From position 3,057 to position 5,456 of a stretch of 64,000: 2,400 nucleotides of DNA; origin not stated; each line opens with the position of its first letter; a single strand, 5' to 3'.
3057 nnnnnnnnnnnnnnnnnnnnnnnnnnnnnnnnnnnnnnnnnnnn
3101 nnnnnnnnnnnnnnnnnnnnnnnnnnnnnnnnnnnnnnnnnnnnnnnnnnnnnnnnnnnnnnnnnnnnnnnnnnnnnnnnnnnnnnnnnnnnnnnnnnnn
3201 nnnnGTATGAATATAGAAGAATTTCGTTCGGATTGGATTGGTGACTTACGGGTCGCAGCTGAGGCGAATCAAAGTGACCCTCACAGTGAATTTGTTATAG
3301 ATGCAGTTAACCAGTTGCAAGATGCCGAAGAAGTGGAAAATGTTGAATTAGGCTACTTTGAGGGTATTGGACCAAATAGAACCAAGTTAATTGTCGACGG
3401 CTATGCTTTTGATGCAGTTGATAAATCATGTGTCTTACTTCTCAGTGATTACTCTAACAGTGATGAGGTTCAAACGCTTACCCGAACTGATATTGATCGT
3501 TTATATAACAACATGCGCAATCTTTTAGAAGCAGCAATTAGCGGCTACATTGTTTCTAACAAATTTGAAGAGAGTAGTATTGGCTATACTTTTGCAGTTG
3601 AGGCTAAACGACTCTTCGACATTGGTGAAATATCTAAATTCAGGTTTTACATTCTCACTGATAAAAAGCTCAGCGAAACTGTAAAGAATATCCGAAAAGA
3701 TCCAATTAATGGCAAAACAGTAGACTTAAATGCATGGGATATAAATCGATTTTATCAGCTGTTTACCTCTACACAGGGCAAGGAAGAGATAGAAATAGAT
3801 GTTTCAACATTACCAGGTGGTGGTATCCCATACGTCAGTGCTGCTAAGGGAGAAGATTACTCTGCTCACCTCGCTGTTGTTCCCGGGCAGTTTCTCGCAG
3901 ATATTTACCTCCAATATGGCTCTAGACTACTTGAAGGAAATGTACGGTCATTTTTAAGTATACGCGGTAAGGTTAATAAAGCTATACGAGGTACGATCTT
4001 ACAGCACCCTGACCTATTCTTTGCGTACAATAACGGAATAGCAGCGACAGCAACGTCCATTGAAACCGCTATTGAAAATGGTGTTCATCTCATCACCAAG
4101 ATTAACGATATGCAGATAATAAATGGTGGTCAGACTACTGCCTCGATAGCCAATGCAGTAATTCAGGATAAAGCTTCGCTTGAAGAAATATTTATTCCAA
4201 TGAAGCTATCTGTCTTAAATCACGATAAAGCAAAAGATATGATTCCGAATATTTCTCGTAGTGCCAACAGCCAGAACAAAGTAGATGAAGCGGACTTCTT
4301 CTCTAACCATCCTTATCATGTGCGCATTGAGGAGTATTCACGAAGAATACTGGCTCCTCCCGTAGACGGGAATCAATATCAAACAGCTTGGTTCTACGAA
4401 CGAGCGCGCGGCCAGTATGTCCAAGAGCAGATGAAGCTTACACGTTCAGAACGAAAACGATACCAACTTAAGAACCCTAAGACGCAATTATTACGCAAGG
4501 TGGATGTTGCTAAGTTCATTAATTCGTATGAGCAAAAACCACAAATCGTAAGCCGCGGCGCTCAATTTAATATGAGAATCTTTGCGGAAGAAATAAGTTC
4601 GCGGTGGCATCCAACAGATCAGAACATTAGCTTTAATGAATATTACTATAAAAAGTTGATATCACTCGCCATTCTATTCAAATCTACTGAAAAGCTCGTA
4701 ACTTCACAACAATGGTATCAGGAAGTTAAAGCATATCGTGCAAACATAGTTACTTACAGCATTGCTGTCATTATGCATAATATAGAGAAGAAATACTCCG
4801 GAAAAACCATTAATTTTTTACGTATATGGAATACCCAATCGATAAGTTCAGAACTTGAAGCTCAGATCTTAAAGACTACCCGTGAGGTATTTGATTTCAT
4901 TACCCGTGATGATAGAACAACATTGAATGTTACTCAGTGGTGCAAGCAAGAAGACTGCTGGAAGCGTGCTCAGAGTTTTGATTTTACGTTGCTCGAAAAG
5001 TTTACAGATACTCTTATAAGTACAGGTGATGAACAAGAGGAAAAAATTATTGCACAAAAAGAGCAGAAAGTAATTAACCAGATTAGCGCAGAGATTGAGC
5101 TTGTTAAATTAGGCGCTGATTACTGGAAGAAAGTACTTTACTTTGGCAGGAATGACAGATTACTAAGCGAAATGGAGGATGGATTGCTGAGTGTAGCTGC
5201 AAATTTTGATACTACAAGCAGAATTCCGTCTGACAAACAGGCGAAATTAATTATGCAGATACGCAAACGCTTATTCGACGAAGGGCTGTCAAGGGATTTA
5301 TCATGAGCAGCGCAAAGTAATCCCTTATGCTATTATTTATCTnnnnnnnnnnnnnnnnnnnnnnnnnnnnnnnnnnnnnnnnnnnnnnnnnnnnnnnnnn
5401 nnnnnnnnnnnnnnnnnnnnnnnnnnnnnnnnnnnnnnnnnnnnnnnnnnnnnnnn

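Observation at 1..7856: Dcm-linked Z1 ATPase / DUF4420 nuclease / AIPR operon with a fifth nuclease-like gene: a predicted but uncharacterised defense module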

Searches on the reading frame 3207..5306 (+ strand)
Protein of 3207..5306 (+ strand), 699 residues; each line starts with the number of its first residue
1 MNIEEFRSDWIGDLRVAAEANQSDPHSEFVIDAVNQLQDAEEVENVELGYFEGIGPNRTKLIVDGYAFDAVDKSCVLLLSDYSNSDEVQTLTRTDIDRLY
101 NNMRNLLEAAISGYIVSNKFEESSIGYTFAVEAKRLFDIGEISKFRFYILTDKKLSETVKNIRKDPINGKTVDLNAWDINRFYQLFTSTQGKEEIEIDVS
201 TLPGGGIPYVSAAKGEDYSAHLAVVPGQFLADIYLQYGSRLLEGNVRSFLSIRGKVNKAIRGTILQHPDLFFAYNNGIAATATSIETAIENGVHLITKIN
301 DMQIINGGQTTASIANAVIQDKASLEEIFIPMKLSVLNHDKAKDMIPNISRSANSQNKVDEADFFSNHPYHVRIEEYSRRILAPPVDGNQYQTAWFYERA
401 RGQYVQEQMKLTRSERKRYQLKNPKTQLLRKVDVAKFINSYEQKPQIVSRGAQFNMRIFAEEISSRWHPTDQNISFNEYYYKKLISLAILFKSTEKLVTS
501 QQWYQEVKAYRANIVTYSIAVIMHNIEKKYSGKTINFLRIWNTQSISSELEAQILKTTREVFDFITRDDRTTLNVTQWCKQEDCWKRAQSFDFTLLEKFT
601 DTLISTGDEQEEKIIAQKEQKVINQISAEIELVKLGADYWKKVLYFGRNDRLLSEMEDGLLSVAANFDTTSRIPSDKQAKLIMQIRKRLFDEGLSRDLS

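Call 6: search_protein_families(library=pfam, proteins=[window:3207-5306:+], max_evalue=0.01)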
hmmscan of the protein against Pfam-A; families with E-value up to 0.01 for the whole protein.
window:3207-5306:+ (699 aa): 2 families
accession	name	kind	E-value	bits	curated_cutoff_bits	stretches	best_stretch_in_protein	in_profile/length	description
PF10592.14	AIPR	-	4.3e-97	325.9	25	1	242-567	1-306/308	AIPR protein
PF22879.1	AIPR_N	-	2.4e-31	109.2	28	1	29-184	1-151/151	Abortive infection phage resistance protein N-terminal domain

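Call 7: search_protein_families(library=padloc, proteins=[window:3207-5306:+], max_evalue=0.01)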
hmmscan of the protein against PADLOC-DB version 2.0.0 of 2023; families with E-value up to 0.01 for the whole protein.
window:3207-5306:+ (699 aa): 2 families
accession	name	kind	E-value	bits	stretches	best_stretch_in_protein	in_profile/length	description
PDLC02207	MzaE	-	1e-71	240.3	1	63-590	70-582/598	-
PDLC02357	AbiU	-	1.6e-21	75.1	1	91-570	122-519/537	AbiU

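Call 8: search_protein_families(library=ncbifam, proteins=[window:3207-5306:+], max_evalue=0.01)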
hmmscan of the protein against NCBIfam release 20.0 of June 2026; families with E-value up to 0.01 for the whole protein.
window:3207-5306:+ (699 aa): 1 family
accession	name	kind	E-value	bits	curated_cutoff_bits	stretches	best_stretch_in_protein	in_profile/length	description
NF041935.1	MzaE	equivalog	4.9e-99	332.4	1050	1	59-597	65-588/593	MZA anti-phage system associated AIPR family protein MzaE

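Call 31: search_solved_structures(query=window:3207-5306:+, max_evalue=1)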
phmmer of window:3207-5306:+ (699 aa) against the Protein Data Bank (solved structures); distinct sequences matched with E-value up to 1: 0.

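Call 73: find_homologous_proteins(query=window:3207-5306:+, max_evalue=1e-10)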
Query window:3207-5306:+ (699 aa): 7918 proteins with E <= 1e-10 among 8000 candidates; the best 120 are listed.
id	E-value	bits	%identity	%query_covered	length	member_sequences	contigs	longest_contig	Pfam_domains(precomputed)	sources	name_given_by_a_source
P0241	0.0e+0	1560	100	100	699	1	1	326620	PF22879.2,PF10592.15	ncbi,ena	-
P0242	0.0e+0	1419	89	100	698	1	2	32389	PF22879.2,PF10592.15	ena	-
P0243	0.0e+0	1404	89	100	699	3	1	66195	PF22879.2,PF10592.15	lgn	-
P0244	0.0e+0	1393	87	100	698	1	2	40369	PF22879.2,PF10592.15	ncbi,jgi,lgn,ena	ncbi:MAG: AIPR family protein [bacterium]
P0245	0.0e+0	1382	87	100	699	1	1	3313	PF22879.2,PF10592.15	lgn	-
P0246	0.0e+0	1357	85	100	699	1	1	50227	PF22879.2,PF10592.15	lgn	-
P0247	0.0e+0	1353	85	100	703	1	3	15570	PF22879.2,PF10592.15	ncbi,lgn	-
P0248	0.0e+0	1353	85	100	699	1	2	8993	PF22879.2,PF10592.15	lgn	-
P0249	0.0e+0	1352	84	100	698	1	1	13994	PF22879.2,PF10592.15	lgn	-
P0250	0.0e+0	1351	85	100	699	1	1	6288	PF22879.2,PF10592.15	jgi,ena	-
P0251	0.0e+0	1339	84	100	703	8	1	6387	PF22879.2,PF10592.15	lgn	-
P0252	0.0e+0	1337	84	100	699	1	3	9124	PF22879.2,PF10592.15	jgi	jgi:hypothetical protein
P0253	0.0e+0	1335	84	100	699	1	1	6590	PF22879.2,PF10592.15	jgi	jgi:hypothetical protein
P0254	0.0e+0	1331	83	100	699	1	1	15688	PF22879.2,PF10592.15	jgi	jgi:hypothetical protein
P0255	0.0e+0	1330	83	100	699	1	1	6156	PF22879.2,PF10592.15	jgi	jgi:hypothetical protein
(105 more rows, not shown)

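Call 85: search_dna_similar(query=window:3207-5306:+, collection=plasmids, mode=protein, max_rows=25, max_evalue=1e-10)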
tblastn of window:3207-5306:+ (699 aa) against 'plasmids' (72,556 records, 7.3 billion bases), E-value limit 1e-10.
Records with a match: 23; places in all: 23; records where one place covers at least 80% of the query: 12.
Best place of each record, by identity: <60% 23.
By first word of the organism name: Rhizobium 4; Agrobacterium 2; Ensifer 2; Picosynechococcus 2; Acetoanaerobium 1; Subdoligranulum 1; Devosia 1; Azospirillum 1; Pseudomonas 1; Pseudarthrobacter 1; and 7 more.
By predicted mobility (MOB-suite, as given by PLSDB): non-mobilizable 16; conjugative 4; mobilizable 3.
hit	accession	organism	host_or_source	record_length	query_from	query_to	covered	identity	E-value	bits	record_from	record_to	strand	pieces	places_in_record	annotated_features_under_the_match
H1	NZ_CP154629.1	Acetoanaerobium noterae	cell culture,Sludge of a digestion ...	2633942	1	694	99%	38.2%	1e-147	483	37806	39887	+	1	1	none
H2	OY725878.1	Subdoligranulum variabile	-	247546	1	695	99%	38.0%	7e-144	472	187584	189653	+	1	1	record has no annotation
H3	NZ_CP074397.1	Agrobacterium salinitolerans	Cotton,tiaaue sample,root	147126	7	690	98%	31.5%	3e-87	307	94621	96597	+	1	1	AIPR family protein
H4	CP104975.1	Devosia sp. A8/3-2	Oxytropis tragacanthoides,cell ...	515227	44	693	86%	35.5%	4e-92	408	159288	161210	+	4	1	none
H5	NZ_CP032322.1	Azospirillum argentinense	soil sample,Agricultural field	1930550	27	685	94%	32.1%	5e-84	298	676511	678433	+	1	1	record has no annotation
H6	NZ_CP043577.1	Pseudomonas putida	bacterial isolate,biofilm reactor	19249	143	684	78%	38.6%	3e-112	380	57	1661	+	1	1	none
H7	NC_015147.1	Pseudarthrobacter phenanthrenivorans Sphe3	creosote-polluted soil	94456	11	694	98%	30.2%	5e-100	344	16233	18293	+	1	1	AIPR family protein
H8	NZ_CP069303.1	Shinella sp. PSBB067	monoisolate,Minnesota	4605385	63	595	76%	37.0%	2e-104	357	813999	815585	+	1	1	none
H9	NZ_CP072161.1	Rhizobium sp. B230/85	Himalayan blackberry,cell culture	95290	11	694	98%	28.7%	9e-73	265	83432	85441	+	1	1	AIPR family protein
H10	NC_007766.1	Rhizobium etli CFN 42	-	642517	47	692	92%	29.1%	8e-72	261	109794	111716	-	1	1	AIPR family protein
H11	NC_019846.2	Sinorhizobium meliloti GR4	-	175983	47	692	92%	29.0%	1e-71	261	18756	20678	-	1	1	AIPR family protein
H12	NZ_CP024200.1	Thalassospira marina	-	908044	5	608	86%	30.6%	8e-65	241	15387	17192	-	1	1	mzaE: MZA anti-phage system associated AIPR family protein MzaE | restriction endonuclease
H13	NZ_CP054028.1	Rhizobium hidalgonense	Pisum sativum l. (pea),Pure culture,Pea ...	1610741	47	692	92%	28.3%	5e-69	253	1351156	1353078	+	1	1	record has no annotation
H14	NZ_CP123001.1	Neorhizobium petrolearium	single cell,petroleum contaminated soil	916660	59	590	76%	33.5%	5e-69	253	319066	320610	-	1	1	AIPR family protein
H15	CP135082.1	Agrobacterium pusense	Single cell,Heavy rainforest soil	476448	59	590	76%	33.5%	1e-68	253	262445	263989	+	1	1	record has no annotation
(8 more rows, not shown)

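Call 86: predict_structure(alignment_id=A3)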
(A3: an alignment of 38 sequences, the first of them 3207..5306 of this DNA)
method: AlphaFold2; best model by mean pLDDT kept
length: 699 residues; sequences in the alignment: 38
mean_pLDDT: 71.8   pTM: 0.37
mean pLDDT of the five models: 71.8, 67.3, 66.0, 64.0, 59.9
residues with pLDDT >= 90: 162; 70-90: 267; 50-70: 122; < 50: 148
segments of 3 or more residues with pLDDT < 50: 191-193, 244-256, 344-435, 447-476, 620-626
pLDDT, mean of each block of 10 residues (from residue 1): 85 89 91 85 83 92 91 89 85 92 96 92 91 94 93 83 83 89 71 69 81 64 81 75 46 47 65 59 86 85 72 74 69 71 48 33 33 37 35 31 33 38 32 51 54 40 46 50 71 80 73 79 91 87 84 93 78 60 75 92 83 63 51 83 90 90 86 78 88 71
secondary structure, 60 per line:
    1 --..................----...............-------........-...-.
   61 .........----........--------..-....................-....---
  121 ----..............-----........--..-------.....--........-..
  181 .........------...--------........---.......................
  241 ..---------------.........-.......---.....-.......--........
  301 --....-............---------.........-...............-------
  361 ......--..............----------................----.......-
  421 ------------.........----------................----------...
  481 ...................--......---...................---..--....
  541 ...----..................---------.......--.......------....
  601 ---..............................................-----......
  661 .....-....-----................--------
elements in order (helices of 4 or more, strands of 3 or more residues): H3-20 H25-39 E47-54 E60-69 E74-81 H93-112 H114-117 H125-138 E144-151 E163-167 E170-177 H179-189 E196-198 E207-214 E218-226 H227-241 H258-266 H268-274 E278-282 E284-290 E293-300 E303-306 H308-319 E329-337 H339-353 H361-366 H369-382 H393-408 H413-419 H433-441 H452-467 H478-499 H502-507 H511-529 H537-543 H548-565 H575-581 H584-590 H597-600 H606-649 H655-665 H667-670 H676-691

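Call 88: get_annotated_region(hit=H12, flank=9000)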
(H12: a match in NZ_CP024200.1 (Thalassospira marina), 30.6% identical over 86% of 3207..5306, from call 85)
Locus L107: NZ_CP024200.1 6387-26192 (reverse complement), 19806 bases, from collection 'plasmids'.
description: Thalassospira marina strain CSC3H3 plasmid pCSC3H3, complete sequence
organism: Thalassospira marina (NCBI taxid 2048283)
taxonomy: Bacteria; Pseudomonadota; Alphaproteobacteria; Rhodospirillales; Thalassospiraceae; Thalassospira; Thalassospira marina
host: -; source: -; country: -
typing (MOB-suite, as given by PLSDB): non-mobilizable
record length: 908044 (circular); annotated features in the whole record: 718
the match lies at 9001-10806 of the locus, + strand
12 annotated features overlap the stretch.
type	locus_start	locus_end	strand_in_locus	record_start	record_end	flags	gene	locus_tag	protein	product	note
CDS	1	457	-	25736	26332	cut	-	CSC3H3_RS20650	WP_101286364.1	Bro-N domain-containing protein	-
CDS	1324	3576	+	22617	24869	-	-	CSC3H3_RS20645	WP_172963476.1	sigma-70 family RNA polymerase sigma factor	GO:0006352 - DNA-templated transcription initiation [Evidence IEA]; GO:0006355 - regulation of DNA-templated ...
CDS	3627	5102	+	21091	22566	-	-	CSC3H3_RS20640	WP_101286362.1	ATP-binding protein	-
CDS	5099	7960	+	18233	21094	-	-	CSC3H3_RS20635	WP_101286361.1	Z1 domain-containing protein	-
CDS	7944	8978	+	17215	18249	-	-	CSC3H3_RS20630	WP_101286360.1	PD-(D/E)XK motif protein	-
CDS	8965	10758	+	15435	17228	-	mzaE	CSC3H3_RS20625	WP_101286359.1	MZA anti-phage system associated AIPR family protein MzaE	GO:0051607 - defense response to virus [Evidence IEA]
CDS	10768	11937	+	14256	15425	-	-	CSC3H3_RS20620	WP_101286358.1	restriction endonuclease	GO:0009307 - DNA restriction-modification system [Evidence IEA]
CDS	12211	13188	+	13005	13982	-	-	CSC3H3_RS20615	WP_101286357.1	DNA cytosine methyltransferase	GO:0006304 - DNA modification [Evidence IEA]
CDS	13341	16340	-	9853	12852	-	traI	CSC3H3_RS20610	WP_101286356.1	TraI/MobA(P) family conjugative relaxase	-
CDS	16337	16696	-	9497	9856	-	-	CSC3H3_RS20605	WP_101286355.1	ribbon-helix-helix protein, CopG family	GO:0006355 - regulation of DNA-templated transcription [Evidence IEA]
CDS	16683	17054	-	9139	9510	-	-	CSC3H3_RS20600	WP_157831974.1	hypothetical protein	-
CDS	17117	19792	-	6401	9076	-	-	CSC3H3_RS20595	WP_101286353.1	zincin-like metallopeptidase domain-containing protein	-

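Call 91: fold_search(model_id=the predicted structure, library=pdb)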
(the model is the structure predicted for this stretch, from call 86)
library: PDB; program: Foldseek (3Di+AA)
matches with E <= 10: 257; with E <= 0.001: 0
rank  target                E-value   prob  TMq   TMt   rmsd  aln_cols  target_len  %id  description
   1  5utl_A                2.6e-01  0.05  0.06  0.09  18.3       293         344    7  Mutant Structures of Streptococcus Agalactiae GBS Glyceraldehyde-3-Phosphate Dehydrogenase (GAPDH) (released 2018-03-07)
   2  1oao_D                4.0e-01  0.04  0.06  0.06  18.6       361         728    9  NiZn[Fe4S4] and NiNi[Fe4S4] clusters in closed and open alpha subunits of acetyl-CoA synthase/carbon monoxide dehydrog (released 2003-04-11)
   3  5utl_B                4.3e-01  0.04  0.07  0.10  18.1       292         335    8  Mutant Structures of Streptococcus Agalactiae GBS Glyceraldehyde-3-Phosphate Dehydrogenase (GAPDH) (released 2018-03-07)
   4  1npt_O                4.3e-01  0.03  0.06  0.09  17.9       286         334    9  Glyceraldehyde-3-Phosphate Dehydrogenase Mutant With Cys 149 replaced by Ala complexed with NAD+ (released 2003-04-22)
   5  6ite_Q                4.5e-01  0.03  0.06  0.09  18.8       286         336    8  Crystal structure of group A Streptococcal surface dehydrogenase (SDH) (released 2019-09-25)
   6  5jya_C                4.8e-01  0.03  0.06  0.10  18.0       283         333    8  Structures of Streptococcus agalactiae GBS GAPDH in different enzymatic states (released 2016-12-21)
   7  6ite_P                5.0e-01  0.03  0.06  0.09  18.7       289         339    8  Crystal structure of group A Streptococcal surface dehydrogenase (SDH) (released 2019-09-25)
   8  5ld5_A                5.2e-01  0.03  0.05  0.08  19.8       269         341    9  Crystal structure of a bacterial dehydrogenase at 2.19 Angstroms resolution (released 2017-07-12)
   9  8q42_A                5.5e-01  0.57  0.11  0.17   9.1       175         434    8  Crystal structure of cA4-bound Can2 (E341A) in complex with oligo-A DNA (released 2023-11-22)
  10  6xre_E                5.7e-01  0.09  0.07  0.17  14.7       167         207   10  Structure of the p53/RNA polymerase II assembly (released 2021-03-24)
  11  8q3z_A                6.3e-01  0.54  0.12  0.17   8.8       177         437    9  Crystal structure of cA4-bound Can2 from Thermoanaerobacter brockii (released 2023-11-22)
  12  1oao_C                6.3e-01  0.04  0.07  0.06  17.4       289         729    9  NiZn[Fe4S4] and NiNi[Fe4S4] clusters in closed and open alpha subunits of acetyl-CoA synthase/carbon monoxide dehydrog (released 2003-04-11)
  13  5ld5_C                6.6e-01  0.02  0.05  0.08  20.1       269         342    9  Crystal structure of a bacterial dehydrogenase at 2.19 Angstroms resolution (released 2017-07-12)
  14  8q44_B                7.6e-01  0.35  0.11  0.16   9.2       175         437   10  Crystal structure of cA4-bound Can2 (E364R) in complex with oligo-T DNA (released 2023-11-22)
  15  8q42_B                8.3e-01  0.33  0.11  0.16   9.7       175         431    9  Crystal structure of cA4-bound Can2 (E341A) in complex with oligo-A DNA (released 2023-11-22)
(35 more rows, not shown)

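Call 94: get_annotated_region(hit=H7, flank=8000)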
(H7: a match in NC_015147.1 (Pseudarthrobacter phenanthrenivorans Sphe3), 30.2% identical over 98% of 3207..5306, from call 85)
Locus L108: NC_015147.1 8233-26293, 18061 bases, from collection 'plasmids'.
description: Pseudarthrobacter phenanthrenivorans Sphe3 plasmid pASPHE302, complete sequence
organism: Pseudarthrobacter phenanthrenivorans Sphe3 (NCBI taxid 930171)
taxonomy: Bacteria; Actinomycetota; Actinomycetes; Micrococcales; Micrococcaceae; Pseudarthrobacter; Pseudarthrobacter phenanthrenivorans; Pseudarthrobacter phenanthrenivorans Sphe3
host: -; source: creosote-polluted soil; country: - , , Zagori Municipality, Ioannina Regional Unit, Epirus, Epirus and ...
typing (MOB-suite, as given by PLSDB): conjugative; relaxase MOBP; mating-pair formation MPF_T
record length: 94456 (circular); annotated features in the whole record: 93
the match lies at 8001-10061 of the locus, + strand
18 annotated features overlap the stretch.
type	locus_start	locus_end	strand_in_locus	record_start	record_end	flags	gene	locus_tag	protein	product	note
CDS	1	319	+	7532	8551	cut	-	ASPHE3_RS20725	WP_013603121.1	ATP-dependent DNA ligase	-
CDS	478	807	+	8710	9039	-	-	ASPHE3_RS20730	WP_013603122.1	hypothetical protein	-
CDS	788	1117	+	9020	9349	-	-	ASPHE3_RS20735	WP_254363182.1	hypothetical protein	-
CDS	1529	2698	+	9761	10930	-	dcm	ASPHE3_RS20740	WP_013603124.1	DNA (cytosine-5-)-methyltransferase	GO:0006304 - DNA modification [Evidence IEA]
CDS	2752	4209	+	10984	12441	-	-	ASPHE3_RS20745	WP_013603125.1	ATP-binding protein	-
CDS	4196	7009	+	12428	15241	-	-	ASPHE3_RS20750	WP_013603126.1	Z1 domain-containing protein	-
CDS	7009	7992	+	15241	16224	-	-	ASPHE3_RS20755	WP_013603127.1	PD-(D/E)XK motif protein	-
CDS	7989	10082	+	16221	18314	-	-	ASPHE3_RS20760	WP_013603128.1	AIPR family protein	-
CDS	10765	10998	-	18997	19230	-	-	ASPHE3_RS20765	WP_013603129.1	ribbon-helix-helix protein, CopG family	GO:0006355 - regulation of DNA-templated transcription [Evidence IEA]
CDS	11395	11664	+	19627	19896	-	-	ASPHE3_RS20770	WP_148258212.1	hypothetical protein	-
CDS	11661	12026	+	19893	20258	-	-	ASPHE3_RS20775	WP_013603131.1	hypothetical protein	-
CDS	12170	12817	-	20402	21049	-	-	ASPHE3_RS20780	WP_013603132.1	PIN domain-containing protein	-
CDS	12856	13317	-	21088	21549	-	-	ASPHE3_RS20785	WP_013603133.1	helix-turn-helix domain-containing protein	-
CDS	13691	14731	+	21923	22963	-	-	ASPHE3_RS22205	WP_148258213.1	restriction endonuclease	-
CDS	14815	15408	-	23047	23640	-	-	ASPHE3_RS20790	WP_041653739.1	recombinase family protein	GO:0006310 - DNA recombination [Evidence IEA]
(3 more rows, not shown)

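Call 95: get_annotated_region(hit=H3, flank=8000)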
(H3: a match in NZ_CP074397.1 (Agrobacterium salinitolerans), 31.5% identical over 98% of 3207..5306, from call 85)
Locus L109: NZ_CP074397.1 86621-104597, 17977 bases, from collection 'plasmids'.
description: Agrobacterium salinitolerans strain DG3-1 plasmid pDG3-1d, complete sequence
organism: Agrobacterium salinitolerans (NCBI taxid 1183413)
taxonomy: Bacteria; Pseudomonadota; Alphaproteobacteria; Hyphomicrobiales; Rhizobiaceae; Agrobacterium; Agrobacterium salinitolerans
host: -; source: Cotton,tiaaue sample,root; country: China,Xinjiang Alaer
typing (MOB-suite, as given by PLSDB): non-mobilizable; mating-pair formation MPF_T
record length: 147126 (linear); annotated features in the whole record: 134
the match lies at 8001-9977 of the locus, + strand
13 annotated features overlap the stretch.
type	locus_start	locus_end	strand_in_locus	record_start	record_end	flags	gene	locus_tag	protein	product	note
CDS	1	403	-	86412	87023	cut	-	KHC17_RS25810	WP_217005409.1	AbiEi antitoxin N-terminal domain-containing protein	-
CDS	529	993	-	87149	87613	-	-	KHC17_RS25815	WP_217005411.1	very short patch repair endonuclease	-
CDS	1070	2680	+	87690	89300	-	-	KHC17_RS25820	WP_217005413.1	DNA cytosine methyltransferase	GO:0006304 - DNA modification [Evidence IEA]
CDS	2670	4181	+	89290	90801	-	-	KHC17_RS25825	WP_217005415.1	ATP-binding protein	-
CDS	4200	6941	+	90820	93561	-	-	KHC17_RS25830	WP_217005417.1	Z1 domain-containing protein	-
CDS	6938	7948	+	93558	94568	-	-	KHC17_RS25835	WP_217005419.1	PD-(D/E)XK motif protein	-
CDS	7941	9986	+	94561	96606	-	-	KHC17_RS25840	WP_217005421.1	AIPR family protein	-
CDS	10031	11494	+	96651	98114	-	-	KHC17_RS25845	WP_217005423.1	hypothetical protein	-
CDS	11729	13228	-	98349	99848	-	-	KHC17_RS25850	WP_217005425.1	AAA family ATPase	-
CDS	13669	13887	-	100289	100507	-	-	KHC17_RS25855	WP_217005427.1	hypothetical protein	-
CDS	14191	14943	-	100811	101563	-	istB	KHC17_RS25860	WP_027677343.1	IS21-like element helper ATPase IstB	-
CDS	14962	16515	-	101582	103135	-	istA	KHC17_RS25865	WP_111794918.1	IS21 family transposase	-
CDS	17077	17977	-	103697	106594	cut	-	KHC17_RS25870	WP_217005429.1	DNA methyltransferase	-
